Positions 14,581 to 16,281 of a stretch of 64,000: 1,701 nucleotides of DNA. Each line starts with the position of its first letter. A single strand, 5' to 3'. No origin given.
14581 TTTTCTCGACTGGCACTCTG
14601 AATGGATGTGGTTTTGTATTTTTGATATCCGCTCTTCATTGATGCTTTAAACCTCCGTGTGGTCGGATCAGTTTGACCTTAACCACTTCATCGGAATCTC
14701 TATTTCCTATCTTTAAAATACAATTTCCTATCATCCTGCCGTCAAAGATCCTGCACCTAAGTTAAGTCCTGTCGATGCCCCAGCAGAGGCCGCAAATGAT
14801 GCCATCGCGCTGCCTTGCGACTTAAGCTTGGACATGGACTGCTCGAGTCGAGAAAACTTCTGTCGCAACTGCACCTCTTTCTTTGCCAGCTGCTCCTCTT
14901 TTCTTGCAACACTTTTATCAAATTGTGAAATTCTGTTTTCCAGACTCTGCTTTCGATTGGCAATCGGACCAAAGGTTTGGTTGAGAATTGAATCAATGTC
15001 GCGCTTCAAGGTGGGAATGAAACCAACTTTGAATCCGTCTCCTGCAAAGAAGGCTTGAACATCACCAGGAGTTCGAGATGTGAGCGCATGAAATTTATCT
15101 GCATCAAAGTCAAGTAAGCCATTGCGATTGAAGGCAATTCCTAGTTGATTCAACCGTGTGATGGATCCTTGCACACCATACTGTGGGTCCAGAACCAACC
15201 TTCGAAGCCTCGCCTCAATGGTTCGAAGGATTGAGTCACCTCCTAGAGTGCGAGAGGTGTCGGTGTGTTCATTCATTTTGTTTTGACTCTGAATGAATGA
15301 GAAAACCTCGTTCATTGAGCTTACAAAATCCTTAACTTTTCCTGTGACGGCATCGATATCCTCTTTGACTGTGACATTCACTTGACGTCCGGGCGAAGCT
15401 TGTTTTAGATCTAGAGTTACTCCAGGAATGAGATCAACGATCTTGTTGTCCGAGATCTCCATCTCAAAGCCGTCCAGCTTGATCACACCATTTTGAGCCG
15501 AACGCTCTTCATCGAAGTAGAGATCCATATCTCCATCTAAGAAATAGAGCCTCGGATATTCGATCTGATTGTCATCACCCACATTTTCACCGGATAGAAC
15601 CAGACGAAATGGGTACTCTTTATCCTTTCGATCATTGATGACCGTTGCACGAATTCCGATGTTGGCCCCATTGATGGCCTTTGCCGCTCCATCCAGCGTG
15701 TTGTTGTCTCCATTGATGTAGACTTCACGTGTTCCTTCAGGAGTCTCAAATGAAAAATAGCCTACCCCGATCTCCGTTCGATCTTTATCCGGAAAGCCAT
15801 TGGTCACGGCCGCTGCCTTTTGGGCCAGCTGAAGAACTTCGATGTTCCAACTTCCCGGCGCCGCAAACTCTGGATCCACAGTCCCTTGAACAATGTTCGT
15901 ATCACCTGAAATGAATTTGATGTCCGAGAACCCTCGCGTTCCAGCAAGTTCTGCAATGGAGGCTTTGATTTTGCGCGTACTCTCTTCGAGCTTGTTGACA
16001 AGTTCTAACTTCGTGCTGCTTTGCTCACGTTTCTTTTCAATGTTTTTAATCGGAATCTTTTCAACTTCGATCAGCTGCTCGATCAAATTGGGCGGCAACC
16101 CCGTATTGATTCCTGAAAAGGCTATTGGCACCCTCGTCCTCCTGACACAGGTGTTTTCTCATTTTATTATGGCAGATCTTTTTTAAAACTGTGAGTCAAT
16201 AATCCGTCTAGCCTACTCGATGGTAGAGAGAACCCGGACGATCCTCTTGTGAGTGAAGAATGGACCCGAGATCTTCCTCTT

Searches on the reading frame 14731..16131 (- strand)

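Call 35: search_protein_families(library=ncbifam, proteins=[window:14731-16131:-], max_evalue=0.00001)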
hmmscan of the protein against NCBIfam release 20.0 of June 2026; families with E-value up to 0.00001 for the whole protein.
window:14731-16131:- (466 aa): 7 families
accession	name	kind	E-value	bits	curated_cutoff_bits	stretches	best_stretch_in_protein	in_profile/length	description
NF005955.1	PRK08032.1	equivalog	2.8e-44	151.9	387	1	7-444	8-461/465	flagellar filament capping protein FliD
NF005188.0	PRK06664.1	equivalog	1.3e-40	139.5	469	2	210-449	388-657/661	flagellar hook-associated protein FliD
NF009400.1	PRK12765.1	equivalog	8.9e-37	126.9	448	2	211-364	251-398/596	flagellar filament capping protein FliD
NF006435.1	PRK08724.1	equivalog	2e-27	96.3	580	2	208-444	433-668/672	flagellar filament capping protein FliD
NF005833.0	PRK07737.1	equivalog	9.7e-20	71.1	444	1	6-284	6-295/501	flagellar hook-associated protein 2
NF005281.0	PRK06798.1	equivalog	1.5e-19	70.3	375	1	21-444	35-431/440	flagellar hook-associated protein 2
NF006282.1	PRK08453.1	equivalog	3.7e-15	55.5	500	1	207-422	428-640/673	flagellar filament capping protein FliD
